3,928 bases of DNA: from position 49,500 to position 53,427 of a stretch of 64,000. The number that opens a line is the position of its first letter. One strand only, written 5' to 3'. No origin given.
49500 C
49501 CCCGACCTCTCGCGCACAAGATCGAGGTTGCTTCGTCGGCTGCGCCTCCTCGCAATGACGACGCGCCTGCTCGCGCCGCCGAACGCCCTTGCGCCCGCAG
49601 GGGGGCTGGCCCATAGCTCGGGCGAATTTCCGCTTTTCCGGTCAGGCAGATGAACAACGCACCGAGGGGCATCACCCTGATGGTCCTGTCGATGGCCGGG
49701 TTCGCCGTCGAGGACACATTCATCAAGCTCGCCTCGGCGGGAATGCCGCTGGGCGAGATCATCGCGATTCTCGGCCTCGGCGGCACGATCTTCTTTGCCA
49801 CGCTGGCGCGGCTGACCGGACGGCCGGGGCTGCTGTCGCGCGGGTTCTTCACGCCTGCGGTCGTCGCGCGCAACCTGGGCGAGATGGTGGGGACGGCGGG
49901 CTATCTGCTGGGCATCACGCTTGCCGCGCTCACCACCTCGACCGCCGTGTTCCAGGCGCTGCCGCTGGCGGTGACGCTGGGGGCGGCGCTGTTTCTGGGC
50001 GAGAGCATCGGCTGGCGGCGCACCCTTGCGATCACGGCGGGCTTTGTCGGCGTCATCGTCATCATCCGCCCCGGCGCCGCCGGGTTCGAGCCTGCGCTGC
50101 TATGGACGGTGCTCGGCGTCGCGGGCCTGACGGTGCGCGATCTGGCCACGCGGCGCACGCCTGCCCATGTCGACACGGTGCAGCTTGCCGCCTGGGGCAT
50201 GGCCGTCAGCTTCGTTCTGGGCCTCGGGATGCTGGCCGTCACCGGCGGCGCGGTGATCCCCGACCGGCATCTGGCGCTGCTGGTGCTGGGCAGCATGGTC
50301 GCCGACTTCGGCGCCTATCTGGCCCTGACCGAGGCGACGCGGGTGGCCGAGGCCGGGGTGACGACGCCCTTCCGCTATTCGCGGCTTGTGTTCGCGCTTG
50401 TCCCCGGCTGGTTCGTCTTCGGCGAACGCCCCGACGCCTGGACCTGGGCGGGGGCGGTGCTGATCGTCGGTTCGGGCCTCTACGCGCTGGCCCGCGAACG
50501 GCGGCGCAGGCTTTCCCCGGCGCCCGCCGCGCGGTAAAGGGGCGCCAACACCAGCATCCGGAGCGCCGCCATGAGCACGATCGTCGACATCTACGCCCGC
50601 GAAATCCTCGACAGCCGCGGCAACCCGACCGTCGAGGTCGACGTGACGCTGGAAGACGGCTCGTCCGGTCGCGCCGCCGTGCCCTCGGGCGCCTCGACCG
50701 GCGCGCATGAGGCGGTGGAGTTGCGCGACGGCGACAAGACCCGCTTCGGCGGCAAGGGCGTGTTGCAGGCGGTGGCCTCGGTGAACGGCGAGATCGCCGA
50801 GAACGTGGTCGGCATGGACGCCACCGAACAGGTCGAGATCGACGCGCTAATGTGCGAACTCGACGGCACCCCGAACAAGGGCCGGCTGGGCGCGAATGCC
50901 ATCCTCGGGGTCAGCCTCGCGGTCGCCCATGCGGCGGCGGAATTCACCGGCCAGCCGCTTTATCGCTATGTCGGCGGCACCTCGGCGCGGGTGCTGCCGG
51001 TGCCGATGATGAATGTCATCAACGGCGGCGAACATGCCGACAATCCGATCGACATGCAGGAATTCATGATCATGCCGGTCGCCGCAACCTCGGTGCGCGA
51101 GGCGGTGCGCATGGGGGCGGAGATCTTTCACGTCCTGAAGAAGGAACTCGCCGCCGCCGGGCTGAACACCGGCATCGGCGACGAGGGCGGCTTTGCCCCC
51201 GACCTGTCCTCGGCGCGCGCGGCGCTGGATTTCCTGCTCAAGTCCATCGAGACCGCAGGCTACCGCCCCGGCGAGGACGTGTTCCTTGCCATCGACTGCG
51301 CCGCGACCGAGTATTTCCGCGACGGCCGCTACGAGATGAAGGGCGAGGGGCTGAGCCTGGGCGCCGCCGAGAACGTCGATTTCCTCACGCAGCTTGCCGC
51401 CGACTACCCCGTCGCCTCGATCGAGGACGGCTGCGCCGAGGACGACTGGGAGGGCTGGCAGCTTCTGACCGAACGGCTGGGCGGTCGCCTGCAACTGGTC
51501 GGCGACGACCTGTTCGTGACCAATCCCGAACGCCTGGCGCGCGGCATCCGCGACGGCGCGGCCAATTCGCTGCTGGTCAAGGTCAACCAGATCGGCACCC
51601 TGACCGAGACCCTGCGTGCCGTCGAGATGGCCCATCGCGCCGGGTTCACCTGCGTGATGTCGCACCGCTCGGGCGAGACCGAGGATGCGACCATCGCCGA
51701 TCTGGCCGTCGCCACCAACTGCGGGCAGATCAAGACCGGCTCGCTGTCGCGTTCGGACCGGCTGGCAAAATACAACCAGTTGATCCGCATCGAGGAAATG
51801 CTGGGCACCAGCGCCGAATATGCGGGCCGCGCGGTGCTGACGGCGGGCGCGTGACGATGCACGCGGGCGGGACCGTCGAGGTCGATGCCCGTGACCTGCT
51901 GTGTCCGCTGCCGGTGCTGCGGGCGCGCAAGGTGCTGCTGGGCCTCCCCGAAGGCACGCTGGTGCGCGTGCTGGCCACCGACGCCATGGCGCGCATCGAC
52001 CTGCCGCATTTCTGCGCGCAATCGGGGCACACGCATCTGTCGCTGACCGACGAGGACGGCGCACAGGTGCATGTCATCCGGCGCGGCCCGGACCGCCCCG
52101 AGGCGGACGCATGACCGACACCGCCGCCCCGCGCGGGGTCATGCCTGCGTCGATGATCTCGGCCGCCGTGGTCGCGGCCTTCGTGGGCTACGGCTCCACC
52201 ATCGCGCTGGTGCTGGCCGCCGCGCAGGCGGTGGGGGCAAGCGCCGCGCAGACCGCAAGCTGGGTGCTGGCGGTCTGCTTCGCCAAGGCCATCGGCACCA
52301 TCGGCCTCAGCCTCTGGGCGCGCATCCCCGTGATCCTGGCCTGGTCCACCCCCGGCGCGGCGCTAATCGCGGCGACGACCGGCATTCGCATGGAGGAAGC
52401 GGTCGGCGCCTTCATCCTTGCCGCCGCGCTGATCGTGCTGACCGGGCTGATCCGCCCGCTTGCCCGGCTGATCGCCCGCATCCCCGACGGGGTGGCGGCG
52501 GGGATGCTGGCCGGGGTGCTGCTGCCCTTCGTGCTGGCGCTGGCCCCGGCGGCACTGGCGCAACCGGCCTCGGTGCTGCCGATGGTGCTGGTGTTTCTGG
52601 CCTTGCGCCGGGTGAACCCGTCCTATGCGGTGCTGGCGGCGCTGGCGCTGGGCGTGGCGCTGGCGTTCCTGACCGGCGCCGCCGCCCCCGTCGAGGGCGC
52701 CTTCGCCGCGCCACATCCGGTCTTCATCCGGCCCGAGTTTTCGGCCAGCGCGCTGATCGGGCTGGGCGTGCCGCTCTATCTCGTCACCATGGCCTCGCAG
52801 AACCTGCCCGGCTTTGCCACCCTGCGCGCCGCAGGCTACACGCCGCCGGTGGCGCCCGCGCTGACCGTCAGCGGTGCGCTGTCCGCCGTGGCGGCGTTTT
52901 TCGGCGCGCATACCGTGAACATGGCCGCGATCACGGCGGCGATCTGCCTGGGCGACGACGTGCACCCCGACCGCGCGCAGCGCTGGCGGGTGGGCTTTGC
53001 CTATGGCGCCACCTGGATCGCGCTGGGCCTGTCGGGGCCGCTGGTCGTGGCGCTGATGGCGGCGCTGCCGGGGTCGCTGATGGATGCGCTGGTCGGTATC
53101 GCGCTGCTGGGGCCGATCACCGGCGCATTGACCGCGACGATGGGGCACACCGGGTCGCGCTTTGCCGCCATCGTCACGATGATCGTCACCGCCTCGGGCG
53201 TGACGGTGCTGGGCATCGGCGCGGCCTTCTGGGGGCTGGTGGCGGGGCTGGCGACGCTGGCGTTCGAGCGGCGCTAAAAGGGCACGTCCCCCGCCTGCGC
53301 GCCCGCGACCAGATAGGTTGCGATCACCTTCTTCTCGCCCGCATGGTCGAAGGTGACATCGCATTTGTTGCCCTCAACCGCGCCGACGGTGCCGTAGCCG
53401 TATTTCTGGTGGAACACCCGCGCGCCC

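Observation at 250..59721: Very abundant ~86-bp nested-palindrome element with modular loops and arms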

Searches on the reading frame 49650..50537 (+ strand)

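Call 25: search_protein_families(library=pfam, proteins=[window:49650-50537:+])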
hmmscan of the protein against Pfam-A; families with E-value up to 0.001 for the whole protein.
window:49650-50537:+ (295 aa): 1 family
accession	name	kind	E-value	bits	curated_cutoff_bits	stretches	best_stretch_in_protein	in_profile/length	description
PF00892.27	EamA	-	1.2e-19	71.3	28.2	2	149-275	3-129/135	EamA-like transporter family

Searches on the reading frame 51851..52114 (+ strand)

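Call 56: search_protein_families(library=pfam, proteins=[window:51851-52114:+], max_evalue=0.01)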
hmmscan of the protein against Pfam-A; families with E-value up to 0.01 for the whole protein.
window:51851-52114:+ (87 aa): 1 family
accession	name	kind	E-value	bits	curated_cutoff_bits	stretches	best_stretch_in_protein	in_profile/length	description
PF01206.22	TusA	-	9.5e-18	64.3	28.6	1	10-78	2-70/70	Sulfurtransferase TusA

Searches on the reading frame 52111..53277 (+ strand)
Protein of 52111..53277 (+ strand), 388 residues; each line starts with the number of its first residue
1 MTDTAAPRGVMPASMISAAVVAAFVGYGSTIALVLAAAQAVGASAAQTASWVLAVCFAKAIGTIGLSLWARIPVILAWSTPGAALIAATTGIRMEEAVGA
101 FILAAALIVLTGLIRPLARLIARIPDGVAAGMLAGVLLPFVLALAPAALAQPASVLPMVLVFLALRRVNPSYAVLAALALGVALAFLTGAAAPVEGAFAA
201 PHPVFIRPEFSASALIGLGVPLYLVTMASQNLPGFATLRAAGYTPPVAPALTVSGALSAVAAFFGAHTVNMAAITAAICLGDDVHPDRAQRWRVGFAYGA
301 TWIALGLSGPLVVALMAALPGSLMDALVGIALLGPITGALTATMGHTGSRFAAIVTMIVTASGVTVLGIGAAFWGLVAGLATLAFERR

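Call 56: search_protein_families(library=pfam, proteins=[window:52111-53277:+], max_evalue=0.01)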
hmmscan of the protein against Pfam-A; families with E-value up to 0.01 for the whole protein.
window:52111-53277:+ (388 aa): 1 family
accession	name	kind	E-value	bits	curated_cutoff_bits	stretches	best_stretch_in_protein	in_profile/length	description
PF03594.19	BenE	-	4.5e-110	368.5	27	1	12-383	4-376/378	Benzoate membrane transport protein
